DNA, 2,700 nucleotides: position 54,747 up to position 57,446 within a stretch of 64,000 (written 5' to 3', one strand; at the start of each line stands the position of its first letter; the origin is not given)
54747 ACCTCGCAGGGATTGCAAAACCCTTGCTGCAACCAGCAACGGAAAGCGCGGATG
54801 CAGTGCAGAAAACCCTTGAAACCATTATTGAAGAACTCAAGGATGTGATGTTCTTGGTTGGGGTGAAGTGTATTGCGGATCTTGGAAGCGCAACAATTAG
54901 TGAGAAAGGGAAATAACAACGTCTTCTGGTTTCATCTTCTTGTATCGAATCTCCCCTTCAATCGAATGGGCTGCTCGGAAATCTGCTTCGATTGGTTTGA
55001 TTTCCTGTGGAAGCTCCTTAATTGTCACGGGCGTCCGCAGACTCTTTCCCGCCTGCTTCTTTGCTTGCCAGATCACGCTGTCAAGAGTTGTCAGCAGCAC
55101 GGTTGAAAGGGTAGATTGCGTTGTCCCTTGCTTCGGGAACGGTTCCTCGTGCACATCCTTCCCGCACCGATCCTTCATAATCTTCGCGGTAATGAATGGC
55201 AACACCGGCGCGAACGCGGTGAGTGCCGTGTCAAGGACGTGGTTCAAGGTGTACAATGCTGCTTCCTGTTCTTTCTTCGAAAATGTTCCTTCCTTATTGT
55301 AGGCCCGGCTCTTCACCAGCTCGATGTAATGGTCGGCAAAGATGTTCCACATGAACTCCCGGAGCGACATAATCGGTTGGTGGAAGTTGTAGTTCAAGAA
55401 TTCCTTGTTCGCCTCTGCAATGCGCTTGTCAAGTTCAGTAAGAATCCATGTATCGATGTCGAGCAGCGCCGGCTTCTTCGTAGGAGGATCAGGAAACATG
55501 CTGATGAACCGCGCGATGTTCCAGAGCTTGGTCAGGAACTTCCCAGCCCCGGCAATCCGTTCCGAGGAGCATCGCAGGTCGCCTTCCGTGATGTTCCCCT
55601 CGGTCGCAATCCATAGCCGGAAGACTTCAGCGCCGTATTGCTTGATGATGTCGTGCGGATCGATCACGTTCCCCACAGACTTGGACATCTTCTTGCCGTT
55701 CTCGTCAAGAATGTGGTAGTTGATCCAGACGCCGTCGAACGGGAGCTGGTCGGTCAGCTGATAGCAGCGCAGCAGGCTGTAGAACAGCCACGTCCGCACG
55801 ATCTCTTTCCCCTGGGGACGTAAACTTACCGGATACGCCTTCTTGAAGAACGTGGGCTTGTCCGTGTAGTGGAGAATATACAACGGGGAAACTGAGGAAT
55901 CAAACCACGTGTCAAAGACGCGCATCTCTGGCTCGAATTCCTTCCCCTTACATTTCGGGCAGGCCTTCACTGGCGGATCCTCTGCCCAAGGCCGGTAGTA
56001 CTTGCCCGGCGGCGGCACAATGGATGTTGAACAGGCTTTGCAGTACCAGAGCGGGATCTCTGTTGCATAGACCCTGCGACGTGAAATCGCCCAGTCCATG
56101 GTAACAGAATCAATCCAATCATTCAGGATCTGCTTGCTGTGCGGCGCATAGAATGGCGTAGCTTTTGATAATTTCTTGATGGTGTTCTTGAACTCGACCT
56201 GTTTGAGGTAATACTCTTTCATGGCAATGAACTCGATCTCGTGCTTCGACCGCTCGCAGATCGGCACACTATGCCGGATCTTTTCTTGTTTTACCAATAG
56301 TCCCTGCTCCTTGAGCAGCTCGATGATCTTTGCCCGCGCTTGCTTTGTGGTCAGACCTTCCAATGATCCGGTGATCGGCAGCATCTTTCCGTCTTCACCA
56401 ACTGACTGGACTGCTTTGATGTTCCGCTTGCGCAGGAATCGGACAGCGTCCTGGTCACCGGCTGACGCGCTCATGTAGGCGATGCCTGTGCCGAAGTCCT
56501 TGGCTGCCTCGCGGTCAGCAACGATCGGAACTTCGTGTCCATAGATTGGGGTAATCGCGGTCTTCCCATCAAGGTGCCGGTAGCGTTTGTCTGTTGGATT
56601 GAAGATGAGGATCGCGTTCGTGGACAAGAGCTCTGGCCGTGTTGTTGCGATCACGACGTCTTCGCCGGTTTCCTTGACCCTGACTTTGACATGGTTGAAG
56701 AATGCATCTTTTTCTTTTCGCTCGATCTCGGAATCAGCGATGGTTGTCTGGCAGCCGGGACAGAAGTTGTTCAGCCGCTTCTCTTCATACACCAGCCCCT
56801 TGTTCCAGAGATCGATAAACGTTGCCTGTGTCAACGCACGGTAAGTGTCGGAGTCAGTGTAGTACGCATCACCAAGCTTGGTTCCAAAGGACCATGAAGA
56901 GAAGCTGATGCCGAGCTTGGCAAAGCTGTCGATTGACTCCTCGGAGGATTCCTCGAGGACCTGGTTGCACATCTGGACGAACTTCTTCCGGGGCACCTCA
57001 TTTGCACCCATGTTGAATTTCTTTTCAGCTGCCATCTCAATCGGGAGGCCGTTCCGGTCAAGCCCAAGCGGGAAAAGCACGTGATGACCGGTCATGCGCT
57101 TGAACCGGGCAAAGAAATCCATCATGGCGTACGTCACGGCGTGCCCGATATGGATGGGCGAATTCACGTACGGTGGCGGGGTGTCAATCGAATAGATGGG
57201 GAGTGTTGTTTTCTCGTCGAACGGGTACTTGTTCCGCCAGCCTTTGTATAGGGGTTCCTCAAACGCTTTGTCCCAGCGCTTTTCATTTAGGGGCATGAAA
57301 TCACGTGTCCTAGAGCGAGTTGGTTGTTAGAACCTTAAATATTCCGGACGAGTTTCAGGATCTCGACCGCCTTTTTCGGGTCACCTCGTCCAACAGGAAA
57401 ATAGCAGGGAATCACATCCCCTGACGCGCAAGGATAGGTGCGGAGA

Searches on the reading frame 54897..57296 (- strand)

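Call 14: search_protein_families(library=ncbifam, proteins=[window:54897-57296:-], max_evalue=0.01)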
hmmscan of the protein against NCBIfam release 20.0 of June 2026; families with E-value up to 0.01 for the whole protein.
window:54897-57296:- (799 aa): 19 families
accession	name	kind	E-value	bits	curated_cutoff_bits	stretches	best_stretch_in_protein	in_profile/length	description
NF009687.0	PRK13208.1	equivalog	6.3e-245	815.1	738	1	3-781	6-785/801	valine--tRNA ligase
TIGR00422.1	valS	equivalog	2.5e-184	614.7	612.1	1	6-726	3-717/863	valine--tRNA ligase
NF004349.1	PRK05729.1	equivalog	2.5e-147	492.5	704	1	10-726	7-701/860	valine--tRNA ligase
NF000540.1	alt_ValS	exception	8e-135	450.8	900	1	16-776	13-820/827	valine--tRNA ligase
NF011492.0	PRK14900.1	equivalog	6.6e-109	365.3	1783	1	17-708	23-705/1044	valine--tRNA ligase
TIGR00392.1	ileS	equivalog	1.3e-106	357.8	621.4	2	266-757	321-844/861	isoleucine--tRNA ligase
NF000258.1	MupB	exception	2.3e-69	234.3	1900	2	260-724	301-777/1033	mupirocin-resistant isoleucine--tRNA ligase MupB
NF000257.1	MupA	exception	7.8e-64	215.9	1900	2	266-738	302-791/1024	mupirocin-resistant isoleucine--tRNA ligase MupA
NF040702.1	ileS_w_GNAT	exception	1e-52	179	1999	2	252-704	489-950/1100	isoleucine--tRNA ligase, N-acetyltransferase domain-containing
NF008957.0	PRK12300.1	subfamily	2.5e-49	168.1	677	3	11-237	8-241/946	leucine--tRNA ligase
TIGR00395.1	leuS_arch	equivalog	3.6e-43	147.7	648.5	2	35-237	27-235/938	leucine--tRNA ligase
TIGR00396.1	leuS_bact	equivalog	5.4e-40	137.3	548.4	3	29-192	26-168/843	leucine--tRNA ligase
TIGR00398.1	metG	equivalog_domain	1.4e-35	123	336.35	3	36-194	2-135/530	methionine--tRNA ligase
NF001100.0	PRK00133.1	equivalog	8.8e-30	103.8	587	2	42-188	14-138/676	methionine--tRNA ligase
NF008900.0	PRK12267.1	equivalog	7.4e-28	97.4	598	2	460-709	224-475/648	methionine--tRNA ligase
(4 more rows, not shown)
